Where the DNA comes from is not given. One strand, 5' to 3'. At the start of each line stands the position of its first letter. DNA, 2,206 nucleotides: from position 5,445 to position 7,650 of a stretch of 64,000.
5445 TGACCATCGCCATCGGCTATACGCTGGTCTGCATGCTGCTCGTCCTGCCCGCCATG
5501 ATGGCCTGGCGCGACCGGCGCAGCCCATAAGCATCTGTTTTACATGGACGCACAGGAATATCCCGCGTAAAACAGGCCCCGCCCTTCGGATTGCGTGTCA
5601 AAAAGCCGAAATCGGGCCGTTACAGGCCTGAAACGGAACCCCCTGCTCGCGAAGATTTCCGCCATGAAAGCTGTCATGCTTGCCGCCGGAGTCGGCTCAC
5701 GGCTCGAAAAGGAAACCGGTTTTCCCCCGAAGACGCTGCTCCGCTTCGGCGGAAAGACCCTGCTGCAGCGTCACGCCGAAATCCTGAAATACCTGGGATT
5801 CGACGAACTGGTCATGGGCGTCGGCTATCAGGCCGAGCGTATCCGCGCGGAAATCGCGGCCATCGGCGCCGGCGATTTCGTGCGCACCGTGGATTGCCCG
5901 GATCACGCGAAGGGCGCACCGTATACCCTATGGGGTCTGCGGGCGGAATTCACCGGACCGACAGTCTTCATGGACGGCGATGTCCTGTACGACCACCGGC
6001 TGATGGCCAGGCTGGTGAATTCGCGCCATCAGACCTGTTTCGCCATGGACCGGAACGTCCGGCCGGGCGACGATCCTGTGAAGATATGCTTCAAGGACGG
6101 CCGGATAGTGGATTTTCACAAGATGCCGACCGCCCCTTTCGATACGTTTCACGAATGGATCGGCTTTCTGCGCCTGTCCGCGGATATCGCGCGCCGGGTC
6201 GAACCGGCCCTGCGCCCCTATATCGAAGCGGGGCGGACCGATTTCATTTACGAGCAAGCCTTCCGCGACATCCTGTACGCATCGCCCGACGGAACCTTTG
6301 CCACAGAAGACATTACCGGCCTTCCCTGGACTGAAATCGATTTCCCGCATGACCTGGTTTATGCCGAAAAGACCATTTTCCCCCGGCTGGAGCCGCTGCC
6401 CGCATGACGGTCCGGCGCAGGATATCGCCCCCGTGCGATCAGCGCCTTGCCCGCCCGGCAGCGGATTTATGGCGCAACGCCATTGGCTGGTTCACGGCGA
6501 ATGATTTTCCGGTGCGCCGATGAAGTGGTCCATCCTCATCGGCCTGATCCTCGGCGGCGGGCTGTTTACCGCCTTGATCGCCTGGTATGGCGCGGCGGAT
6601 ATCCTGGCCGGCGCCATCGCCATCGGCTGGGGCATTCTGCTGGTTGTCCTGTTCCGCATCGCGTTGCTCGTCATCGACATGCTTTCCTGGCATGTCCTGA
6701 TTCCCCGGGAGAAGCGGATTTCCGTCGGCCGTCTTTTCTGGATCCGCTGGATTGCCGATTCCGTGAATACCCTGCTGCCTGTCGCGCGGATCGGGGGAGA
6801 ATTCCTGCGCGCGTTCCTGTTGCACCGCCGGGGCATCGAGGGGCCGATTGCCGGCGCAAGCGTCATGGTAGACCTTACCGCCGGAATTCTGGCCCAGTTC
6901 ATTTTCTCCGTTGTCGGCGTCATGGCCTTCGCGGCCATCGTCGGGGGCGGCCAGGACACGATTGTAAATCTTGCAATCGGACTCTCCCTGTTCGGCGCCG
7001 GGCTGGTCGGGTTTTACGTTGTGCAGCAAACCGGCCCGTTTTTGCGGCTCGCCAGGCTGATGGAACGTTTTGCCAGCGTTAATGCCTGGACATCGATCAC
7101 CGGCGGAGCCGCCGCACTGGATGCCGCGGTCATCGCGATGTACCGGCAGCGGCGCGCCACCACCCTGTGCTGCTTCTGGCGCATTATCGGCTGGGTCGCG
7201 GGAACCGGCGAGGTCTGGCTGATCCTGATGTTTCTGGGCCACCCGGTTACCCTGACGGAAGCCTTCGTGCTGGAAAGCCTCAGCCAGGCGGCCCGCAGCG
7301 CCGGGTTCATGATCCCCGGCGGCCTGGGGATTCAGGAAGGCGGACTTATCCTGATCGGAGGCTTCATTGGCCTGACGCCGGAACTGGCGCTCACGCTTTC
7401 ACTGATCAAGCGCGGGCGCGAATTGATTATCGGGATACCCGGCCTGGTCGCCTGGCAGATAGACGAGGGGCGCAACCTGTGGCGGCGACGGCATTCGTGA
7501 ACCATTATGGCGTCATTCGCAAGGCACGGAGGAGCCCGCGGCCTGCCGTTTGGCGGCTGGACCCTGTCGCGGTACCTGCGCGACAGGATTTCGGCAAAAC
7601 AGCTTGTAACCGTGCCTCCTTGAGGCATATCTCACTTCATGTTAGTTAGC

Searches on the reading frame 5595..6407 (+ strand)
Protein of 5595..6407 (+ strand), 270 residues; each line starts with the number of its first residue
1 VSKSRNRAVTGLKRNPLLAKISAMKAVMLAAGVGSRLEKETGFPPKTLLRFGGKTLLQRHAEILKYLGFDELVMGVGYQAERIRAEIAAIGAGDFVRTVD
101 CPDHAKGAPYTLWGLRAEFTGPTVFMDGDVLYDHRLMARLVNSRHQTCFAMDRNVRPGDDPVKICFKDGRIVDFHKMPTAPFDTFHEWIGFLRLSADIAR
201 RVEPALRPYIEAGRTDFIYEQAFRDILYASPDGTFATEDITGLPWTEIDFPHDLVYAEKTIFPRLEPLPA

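Call 23: search_protein_families(library=ncbifam, proteins=[window:5595-6407:+], max_evalue=0.00001)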
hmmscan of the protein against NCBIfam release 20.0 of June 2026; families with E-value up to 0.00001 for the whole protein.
window:5595-6407:+ (270 aa): 10 families
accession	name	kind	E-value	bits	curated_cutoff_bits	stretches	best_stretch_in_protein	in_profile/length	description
NF041135.1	IPPtranDIPPsyn_Thcocales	equivalog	1.2e-15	57.4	580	1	24-262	1-218/419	bifunctional L-myo-inositol-1-phosphate cytidylyltransferase/CDP-L-myo-inositol myo-inositolphosphotransferase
TIGR03992.1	Arch_glmU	subfamily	1.3e-14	53.9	292.1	1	24-178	1-153/393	bifunctional sugar-1-phosphate nucleotidylyltransferase/acetyltransferase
NF041313.1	UDPGP_AglF_Halo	equivalog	1.1e-11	44.6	400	1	24-138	1-114/234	UTP--glucose-1-phosphate uridylyltransferase AglF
NF045761.1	NAMPUrTaseMurU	equivalog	1.3e-09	38.3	250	1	24-87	1-64/226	N-acetylmuramate alpha-1-phosphate uridylyltransferase MurU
TIGR02623.1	G1P_cyt_trans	equivalog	1e-08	35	300.25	1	24-84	1-61/255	glucose-1-phosphate cytidylyltransferase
NF010932.0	PRK14352.1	equivalog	5.6e-08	31.9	611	1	24-147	7-129/488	bifunctional UDP-N-acetylglucosamine diphosphorylase/glucosamine-1-phosphate N-acetyltransferase GlmU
NF041173.1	Sug_nt_acttase_Thmprot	equivalog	1.4e-07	30.8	600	1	24-152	1-128/405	bifunctional sugar-1-phosphate nucleotidylyltransferase/acetyltransferase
NF045665.1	NTPtran_DVU1551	equivalog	5.2e-07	29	315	1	24-92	1-64/359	DVU_1551 family NTP transferase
NF045782.1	NicBOxredNboR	equivalog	7.8e-07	29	260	1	23-87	8-68/206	nicotine blue oxidoreductase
NF010940.0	PRK14360.1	equivalog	1.4e-06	27.2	602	1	27-143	5-118/452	bifunctional UDP-N-acetylglucosamine diphosphorylase/glucosamine-1-phosphate N-acetyltransferase GlmU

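Call 34: search_protein_families(library=pfam, proteins=[window:5595-6407:+], max_evalue=0.00001)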
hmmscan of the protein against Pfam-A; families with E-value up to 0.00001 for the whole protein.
window:5595-6407:+ (270 aa): 1 family
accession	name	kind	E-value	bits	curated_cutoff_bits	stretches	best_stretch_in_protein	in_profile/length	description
PF12804.13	NTP_transf_3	-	1.1e-10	42.3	27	1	26-146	1-113/160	MobA-like NTP transferase domain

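Call 53: find_homologous_proteins(query=window:5595-6407:+, max_evalue=1e-10)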
Query window:5595-6407:+ (270 aa): 1918 proteins with E <= 1e-10 among 3108 candidates; the best 120 are listed.
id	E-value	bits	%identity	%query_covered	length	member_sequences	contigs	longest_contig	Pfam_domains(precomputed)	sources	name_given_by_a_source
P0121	1.9e-157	541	94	91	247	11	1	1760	PF12804.14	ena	-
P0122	7.2e-141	487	84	90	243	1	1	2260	PF12804.14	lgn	-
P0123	9.5e-141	486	85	91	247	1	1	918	PF12804.14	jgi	-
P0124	3.9e-140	484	85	91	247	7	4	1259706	PF12804.14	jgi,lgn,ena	-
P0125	2.3e-138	478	86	90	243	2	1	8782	PF12804.14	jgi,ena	-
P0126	8.9e-128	444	76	91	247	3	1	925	PF12804.14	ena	-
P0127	5.5e-127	441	78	91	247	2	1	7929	PF12804.14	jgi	jgi:choline kinase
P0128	8.1e-127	440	77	91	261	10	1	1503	PF12804.14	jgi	jgi:choline kinase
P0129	1.6e-125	436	78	91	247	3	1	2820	PF12804.14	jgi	-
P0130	3.6e-125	435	79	90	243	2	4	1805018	PF12804.14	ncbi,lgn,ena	-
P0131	4.8e-125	435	76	91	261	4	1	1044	PF12804.14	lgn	-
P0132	1.3e-123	430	73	95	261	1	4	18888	PF00483.30,PF12804.14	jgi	jgi:choline kinase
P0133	1.7e-123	430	76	90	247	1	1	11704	PF12804.14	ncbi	-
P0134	3.0e-123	429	74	91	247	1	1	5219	PF12804.14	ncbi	-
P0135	3.9e-123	428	77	90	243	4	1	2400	PF12804.14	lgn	-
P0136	1.3e-122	427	76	91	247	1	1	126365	PF12804.14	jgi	jgi:choline kinase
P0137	2.0e-120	419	74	91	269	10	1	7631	PF12804.14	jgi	-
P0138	2.5e-120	419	72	91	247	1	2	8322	PF12804.14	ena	-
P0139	3.9e-120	419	67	100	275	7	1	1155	PF12804.14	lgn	-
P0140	1.8e-119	416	74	91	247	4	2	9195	PF12804.14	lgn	-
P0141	7.9e-117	408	71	91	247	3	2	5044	PF12804.14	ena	-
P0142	1.3e-115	404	71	91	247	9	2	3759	PF12804.14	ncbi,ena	-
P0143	2.5e-115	403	72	90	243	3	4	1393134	PF12804.14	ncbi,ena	-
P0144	7.3e-115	401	71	91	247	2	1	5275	PF12804.14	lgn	-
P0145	1.5e-112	394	70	91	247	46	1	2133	PF12804.14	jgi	jgi:choline kinase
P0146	1.4e-111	390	69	90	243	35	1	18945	PF12804.14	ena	-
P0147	2.9e-110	386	69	91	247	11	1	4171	PF00483.30,PF12804.14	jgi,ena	jgi:choline kinase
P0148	3.2e-110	386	69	90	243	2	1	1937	PF12804.14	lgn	-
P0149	7.5e-110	385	68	90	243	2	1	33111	PF12804.14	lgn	-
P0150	4.3e-107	376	67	91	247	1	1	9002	PF12804.14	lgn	-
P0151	4.5e-105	369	68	91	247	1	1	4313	PF00483.30,PF12804.14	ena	-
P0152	6.9e-104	365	67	91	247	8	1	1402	PF12804.14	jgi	jgi:choline kinase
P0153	3.9e-96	340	63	91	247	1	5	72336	PF12804.14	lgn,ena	-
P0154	6.2e-96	339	61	91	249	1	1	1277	PF12804.14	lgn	-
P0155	1.5e-94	335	61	92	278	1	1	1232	PF12804.14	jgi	jgi:choline kinase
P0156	1.2e-93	332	63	91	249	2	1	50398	PF12804.14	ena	-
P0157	2.5e-93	331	61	91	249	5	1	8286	PF12804.14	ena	-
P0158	5.7e-92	326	61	90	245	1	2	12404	PF12804.14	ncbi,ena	-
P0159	6.0e-92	326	61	91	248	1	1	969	PF00483.30,PF12804.14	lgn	-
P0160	1.1e-91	325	61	91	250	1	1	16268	PF12804.14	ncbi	ncbi:MAG: NTP transferase domain-containing protein [Alphaproteobacteria bacterium]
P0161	3.9e-91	323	60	90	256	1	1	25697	PF12804.14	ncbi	-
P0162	1.0e-88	315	61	91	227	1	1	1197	PF12804.14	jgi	jgi:choline kinase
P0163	2.8e-88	314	57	90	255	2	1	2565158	PF12804.14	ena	-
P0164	2.8e-88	314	58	91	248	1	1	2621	PF00483.30,PF12804.14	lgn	-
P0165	3.1e-88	314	61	90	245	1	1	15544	PF12804.14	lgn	-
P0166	1.1e-87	312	58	91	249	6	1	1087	PF12804.14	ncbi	-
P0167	3.1e-87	311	58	91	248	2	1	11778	PF12804.14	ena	-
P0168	3.9e-87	310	58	91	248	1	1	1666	PF12804.14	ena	-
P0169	3.5e-86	307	59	91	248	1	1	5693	PF12804.14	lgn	-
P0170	3.7e-86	307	58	91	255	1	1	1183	PF12804.14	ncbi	-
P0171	7.3e-86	306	57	90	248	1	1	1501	PF12804.14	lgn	-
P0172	8.7e-86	306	59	91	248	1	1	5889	PF12804.14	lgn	-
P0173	1.2e-85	305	58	89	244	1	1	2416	PF12804.14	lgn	-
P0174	1.5e-85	305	58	91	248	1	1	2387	PF12804.14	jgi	jgi:choline kinase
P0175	1.8e-85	305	57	91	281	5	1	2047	PF12804.14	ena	-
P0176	5.5e-85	303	58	90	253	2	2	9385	PF12804.14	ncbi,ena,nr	ncbi:MAG: phosphocholine cytidylyltransferase family protein [Alphaproteobacteria bacterium]|nr:phos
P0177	1.3e-84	302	59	91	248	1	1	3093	PF12804.14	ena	-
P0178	1.6e-84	302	56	90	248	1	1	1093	PF12804.14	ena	-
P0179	2.3e-84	301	57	91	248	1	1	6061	PF12804.14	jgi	jgi:choline kinase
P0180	2.4e-84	301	56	91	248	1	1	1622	PF12804.14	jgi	jgi:choline kinase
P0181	3.0e-84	301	57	91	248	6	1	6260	PF12804.14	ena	-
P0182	4.6e-84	300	57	91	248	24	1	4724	PF12804.14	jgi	-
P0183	7.0e-84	300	56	91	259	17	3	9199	PF12804.14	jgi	jgi:choline kinase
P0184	9.7e-84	299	56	90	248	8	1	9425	PF12804.14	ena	-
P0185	1.1e-83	299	56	90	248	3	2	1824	PF12804.14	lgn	-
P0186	1.4e-83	299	55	91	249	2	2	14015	PF12804.14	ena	-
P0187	1.6e-83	298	58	88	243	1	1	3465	PF00483.30,PF12804.14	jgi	jgi:choline kinase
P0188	1.8e-83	298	56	91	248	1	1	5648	PF12804.14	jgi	-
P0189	2.5e-83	298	56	90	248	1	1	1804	PF12804.14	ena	-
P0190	2.6e-83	298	56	90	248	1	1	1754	PF12804.14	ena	-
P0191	3.4e-83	297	56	92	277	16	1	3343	PF12804.14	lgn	-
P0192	3.6e-83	297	56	91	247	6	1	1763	PF12804.14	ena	-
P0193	4.0e-83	297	57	91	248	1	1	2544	PF12804.14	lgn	-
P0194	5.5e-83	297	56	90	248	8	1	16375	PF12804.14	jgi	jgi:choline kinase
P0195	1.0e-82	296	56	90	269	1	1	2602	PF12804.14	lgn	-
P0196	2.2e-82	295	57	90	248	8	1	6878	PF12804.14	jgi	jgi:choline kinase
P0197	2.7e-82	294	55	91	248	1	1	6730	PF12804.14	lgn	-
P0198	3.6e-82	294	57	90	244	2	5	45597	PF12804.14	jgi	jgi:choline kinase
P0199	4.1e-82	294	54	91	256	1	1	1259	PF12804.14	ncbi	-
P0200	1.3e-81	292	55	91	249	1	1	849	PF00483.30,PF12804.14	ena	-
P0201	2.1e-81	291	57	91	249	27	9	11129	PF12804.14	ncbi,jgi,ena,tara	tara:strand:- start:1234 stop:1983 length:750 start_codon:yes stop_codon:yes gene_type:complete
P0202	2.5e-81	291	55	91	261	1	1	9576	PF12804.14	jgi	jgi:choline kinase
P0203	2.8e-81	291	55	90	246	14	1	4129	PF12804.14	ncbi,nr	ncbi:MAG: NTP transferase domain-containing protein [Rhodospirillales bacterium]|nr:NTP transferase 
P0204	4.9e-81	290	54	91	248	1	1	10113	PF12804.14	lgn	-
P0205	5.0e-81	290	56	90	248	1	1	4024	PF12804.14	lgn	-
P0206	9.0e-81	289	55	89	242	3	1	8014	PF12804.14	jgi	jgi:choline kinase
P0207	1.6e-80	289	54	91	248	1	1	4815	PF12804.14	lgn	-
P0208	1.7e-80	289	55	92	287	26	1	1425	PF12804.14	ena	-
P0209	2.5e-80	288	55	91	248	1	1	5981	PF12804.14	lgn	-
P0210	3.3e-80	288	53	91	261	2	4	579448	PF12804.14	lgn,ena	-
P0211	3.8e-80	287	56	91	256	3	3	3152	PF12804.14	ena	-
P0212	4.2e-80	287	55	90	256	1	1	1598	PF12804.14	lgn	-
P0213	5.8e-80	287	55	91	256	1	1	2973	PF12804.14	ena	-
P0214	6.6e-80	287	55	90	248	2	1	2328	PF12804.14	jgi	-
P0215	8.1e-80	286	56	91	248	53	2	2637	PF12804.14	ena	-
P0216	9.2e-80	286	53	91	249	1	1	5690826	PF12804.14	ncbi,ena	-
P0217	1.0e-79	286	54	91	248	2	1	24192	PF12804.14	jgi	-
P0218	1.1e-79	286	54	91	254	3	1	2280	PF12804.14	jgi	jgi:choline kinase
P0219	1.4e-79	286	56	89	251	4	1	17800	PF12804.14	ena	-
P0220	1.8e-79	285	55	90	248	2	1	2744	PF12804.14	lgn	-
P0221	2.2e-79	285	54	91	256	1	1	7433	PF12804.14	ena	-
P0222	2.4e-79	285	54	90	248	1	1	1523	PF12804.14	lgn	-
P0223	3.6e-79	284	54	90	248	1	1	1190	PF12804.14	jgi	jgi:choline kinase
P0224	3.7e-79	284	54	91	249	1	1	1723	PF12804.14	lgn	-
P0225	4.3e-79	284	54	91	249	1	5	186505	PF00483.30,PF12804.14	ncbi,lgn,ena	-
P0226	5.1e-79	284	53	91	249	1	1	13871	PF12804.14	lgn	-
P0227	5.9e-79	283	53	91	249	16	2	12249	PF00483.30,PF12804.14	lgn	-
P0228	6.1e-79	283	55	90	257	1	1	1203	PF12804.14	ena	-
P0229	7.0e-79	283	53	91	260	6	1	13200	PF12804.14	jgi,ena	jgi:choline kinase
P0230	7.1e-79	283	55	91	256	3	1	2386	PF12804.14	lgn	-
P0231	1.2e-78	282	55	90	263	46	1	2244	PF12804.14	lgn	-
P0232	1.3e-78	282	53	90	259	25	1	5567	PF12804.14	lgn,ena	-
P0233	1.8e-78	282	52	91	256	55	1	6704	PF12804.14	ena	-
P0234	2.2e-78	282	52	91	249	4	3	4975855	PF12804.14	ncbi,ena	-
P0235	2.4e-78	281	53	91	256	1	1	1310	PF12804.14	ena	-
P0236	3.4e-78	281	53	91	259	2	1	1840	PF12804.14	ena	-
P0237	4.5e-78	281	55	90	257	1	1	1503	PF12804.14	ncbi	-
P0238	6.1e-78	280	52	91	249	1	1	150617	PF00483.30,PF12804.14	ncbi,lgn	-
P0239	6.1e-78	280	52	91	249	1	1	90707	PF00483.30,PF12804.14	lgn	-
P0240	8.5e-78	280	53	90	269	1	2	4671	PF12804.14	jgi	jgi:choline kinase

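Call 54: find_encoding_contigs(protein=P0124, flank=10000, max_places=1)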
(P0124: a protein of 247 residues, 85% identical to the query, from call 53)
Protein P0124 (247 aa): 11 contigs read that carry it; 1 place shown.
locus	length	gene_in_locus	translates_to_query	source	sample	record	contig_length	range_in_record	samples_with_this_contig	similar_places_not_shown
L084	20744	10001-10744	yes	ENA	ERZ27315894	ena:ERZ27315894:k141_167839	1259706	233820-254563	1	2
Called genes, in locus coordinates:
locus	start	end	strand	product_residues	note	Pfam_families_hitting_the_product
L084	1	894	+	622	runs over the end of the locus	PF01558:POR, PF01855:POR_N, PF17147:PFOR_II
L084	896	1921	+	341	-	PF02775:TPP_enzyme_C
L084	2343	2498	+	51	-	-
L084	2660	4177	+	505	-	PF07690:MFS_1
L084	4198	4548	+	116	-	PF03960:ArsC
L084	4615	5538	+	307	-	PF09296:NUDIX-like, PF09297:Zn_ribbon_NUD, PF00293:NUDIX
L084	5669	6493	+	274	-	PF04333:MlaA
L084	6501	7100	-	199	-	PF05494:MlaC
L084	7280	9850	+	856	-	PF03176:MMPL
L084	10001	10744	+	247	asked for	PF12804:NTP_transf_3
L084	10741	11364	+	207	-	PF01066:CDP-OH_P_transf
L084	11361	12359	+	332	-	PF01073:3Beta_HSD, PF01370:Epimerase, PF02719:Polysacc_synt_2, PF04321:RmlD_sub_bind, PF05368:NmrA, PF13460:NAD_binding_10, PF16363:GDP_Man_Dehyd, PF07993:NAD_binding_4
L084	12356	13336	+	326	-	PF03706:LPG_synthase_TM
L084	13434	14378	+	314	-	PF02401:LYTB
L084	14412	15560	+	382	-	PF04055:Radical_SAM, PF11946:DUF3463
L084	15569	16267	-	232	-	PF01048:PNP_UDP_1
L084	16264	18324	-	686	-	PF13249:SQHop_cyclase_N, PF09492:Pec_lyase (faint), PF13243:SQHop_cyclase_C, PF00432:Prenyltrans (weak)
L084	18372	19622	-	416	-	PF00890:FAD_binding_2 (weak), PF01266:DAO (weak), PF01593:Amino_oxidase, PF07992:Pyr_redox_2 (faint), PF12831:FAD_oxidored (weak), PF13450:NAD_binding_8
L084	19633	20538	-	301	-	PF00494:SQS_PSY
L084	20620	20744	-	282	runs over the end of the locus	PF00494:SQS_PSY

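Call 55: find_encoding_contigs(protein=P0216, flank=10000, max_places=1)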
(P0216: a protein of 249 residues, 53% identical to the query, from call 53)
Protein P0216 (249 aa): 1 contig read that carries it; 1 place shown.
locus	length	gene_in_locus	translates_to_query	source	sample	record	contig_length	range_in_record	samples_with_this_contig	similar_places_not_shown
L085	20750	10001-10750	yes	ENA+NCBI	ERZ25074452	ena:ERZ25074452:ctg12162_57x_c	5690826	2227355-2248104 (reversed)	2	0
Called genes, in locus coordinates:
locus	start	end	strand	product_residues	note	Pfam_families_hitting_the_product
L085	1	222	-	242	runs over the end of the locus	PF00733:Asn_synthase, PF02540:NAD_synthase (faint), PF06508:QueC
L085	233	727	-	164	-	PF02592:Vut_1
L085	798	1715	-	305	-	PF01515:PTA_PTB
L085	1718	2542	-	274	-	PF09339:HTH_IclR, PF01047:MarR (weak), PF12802:MarR_2, PF25212:HVO_A0114 (weak), PF01614:IclR_C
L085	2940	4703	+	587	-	PF02776:TPP_enzyme_N, PF00205:TPP_enzyme_M, PF02775:TPP_enzyme_C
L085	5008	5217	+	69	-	PF00313:CSD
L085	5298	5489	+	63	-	-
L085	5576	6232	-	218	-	PF00702:Hydrolase, PF13419:HAD_2, PF13242:Hydrolase_like (weak)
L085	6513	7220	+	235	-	PF01925:TauE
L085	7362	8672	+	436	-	PF00202:Aminotran_3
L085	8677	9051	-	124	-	PF04126:Cyclophil_like, PF18050:Cyclophil_like2 (weak)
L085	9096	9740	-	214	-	-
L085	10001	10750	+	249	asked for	PF12804:NTP_transf_3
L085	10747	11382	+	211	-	PF01066:CDP-OH_P_transf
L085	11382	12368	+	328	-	PF01073:3Beta_HSD, PF01370:Epimerase, PF02719:Polysacc_synt_2 (weak), PF04321:RmlD_sub_bind, PF05368:NmrA, PF07993:NAD_binding_4, PF13460:NAD_binding_10, PF16363:GDP_Man_Dehyd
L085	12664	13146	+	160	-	PF01066:CDP-OH_P_transf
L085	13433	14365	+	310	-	PF02401:LYTB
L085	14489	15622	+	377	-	PF04055:Radical_SAM, PF11946:DUF3463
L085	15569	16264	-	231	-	PF01048:PNP_UDP_1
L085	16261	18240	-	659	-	PF00432:Prenyltrans (faint), PF13249:SQHop_cyclase_N, PF13243:SQHop_cyclase_C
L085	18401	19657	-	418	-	PF01266:DAO (faint), PF01593:Amino_oxidase, PF07992:Pyr_redox_2 (faint), PF12831:FAD_oxidored (weak), PF13450:NAD_binding_8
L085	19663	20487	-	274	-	PF00494:SQS_PSY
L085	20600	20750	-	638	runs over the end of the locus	PF13292:DXP_synthase_N, PF00456:Transketolase_N (faint), PF00676:E1_dh (weak), PF02779:Transket_pyr, PF02780:Transketolase_C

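Call 59: search_solved_structures(query=window:5664-6407:+, max_evalue=0.001, show_alignments=0)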
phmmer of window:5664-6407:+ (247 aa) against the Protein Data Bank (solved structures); distinct sequences matched with E-value up to 0.001: 12.
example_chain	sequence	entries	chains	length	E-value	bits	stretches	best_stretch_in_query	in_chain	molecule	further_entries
6pd1_A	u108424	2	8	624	1.4e-09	41.2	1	2-242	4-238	Nucleotidyl transferase/aminotransferase, class V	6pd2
7d72_K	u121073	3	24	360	4.7e-06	29.7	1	1-156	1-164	Mannose-1-phosphate guanyltransferase beta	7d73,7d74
1jyk_A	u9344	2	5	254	1e-05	28.6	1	1-60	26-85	CTP:phosphocholine Cytidylyltransferase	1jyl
8yre_D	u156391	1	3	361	2.3e-05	27.4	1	1-59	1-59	Mannose-1-phosphate guanylyltransferase 1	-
7x8j_A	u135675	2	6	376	2.4e-05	27.3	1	1-59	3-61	Mannose-1-phosphate guanylyltransferase 1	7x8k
2xme_A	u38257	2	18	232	0.00011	25.1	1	1-161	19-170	CTP-INOSITOL-1-PHOSPHATE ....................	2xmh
1tzf_A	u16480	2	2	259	0.00014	24.8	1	2-62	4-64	Glucose-1-phosphate cytidylyltransferase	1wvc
7whr_B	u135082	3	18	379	0.00022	24.2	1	1-63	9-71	Nucleotidyl transferase family protein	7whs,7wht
8hhd_A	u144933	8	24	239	0.00029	23.8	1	1-65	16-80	Nucleotidyl transferase | N-acetylmuramate alpha-1-phosphate uridylyltransferase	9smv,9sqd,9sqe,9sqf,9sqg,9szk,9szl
6jq8_A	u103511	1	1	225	0.00043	23.2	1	3-60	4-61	Putative 6-deoxy-D-mannoheptose pathway protein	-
5xhw_A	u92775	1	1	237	0.00053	22.9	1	3-60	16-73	Putative 6-deoxy-D-mannoheptose pathway protein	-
4mnd_A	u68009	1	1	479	0.00059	22.8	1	1-160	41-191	CTP L-myo-inositol-1-phosphate cytidylyltransferase/CDP-L-myo-inositol myo-inositolphospho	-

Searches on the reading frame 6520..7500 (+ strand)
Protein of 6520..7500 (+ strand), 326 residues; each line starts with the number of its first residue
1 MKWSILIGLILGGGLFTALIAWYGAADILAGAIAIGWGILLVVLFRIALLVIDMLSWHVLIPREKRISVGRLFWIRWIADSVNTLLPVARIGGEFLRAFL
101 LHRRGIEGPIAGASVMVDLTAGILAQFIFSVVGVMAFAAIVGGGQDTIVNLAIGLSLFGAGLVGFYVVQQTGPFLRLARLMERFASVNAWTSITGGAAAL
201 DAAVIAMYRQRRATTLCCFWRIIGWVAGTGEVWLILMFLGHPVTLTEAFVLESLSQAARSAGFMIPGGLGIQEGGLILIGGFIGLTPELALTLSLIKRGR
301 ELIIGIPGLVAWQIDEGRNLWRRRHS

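Call 23: search_protein_families(library=ncbifam, proteins=[window:6520-7500:+], max_evalue=0.00001)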
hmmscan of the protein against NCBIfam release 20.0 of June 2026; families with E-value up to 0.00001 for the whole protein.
window:6520-7500:+ (326 aa): 2 families
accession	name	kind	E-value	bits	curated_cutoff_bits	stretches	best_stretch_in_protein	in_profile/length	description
TIGR03476.1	HpnL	subfamily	4.5e-95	318.6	195.65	1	1-316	1-318/318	putative membrane protein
TIGR00374.1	TIGR00374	subfamily_domain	6.2e-12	45.6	43.2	1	17-298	9-295/323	flippase-like domain-containing protein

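Call 34: search_protein_families(library=pfam, proteins=[window:6520-7500:+], max_evalue=0.00001)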
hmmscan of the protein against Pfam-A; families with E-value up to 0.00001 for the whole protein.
window:6520-7500:+ (326 aa): 1 family
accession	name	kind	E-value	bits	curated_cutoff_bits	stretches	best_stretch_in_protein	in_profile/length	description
PF03706.18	LPG_synthase_TM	-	1.4e-28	100.7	33.4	1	10-304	2-297/302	Lysylphosphatidylglycerol synthase TM region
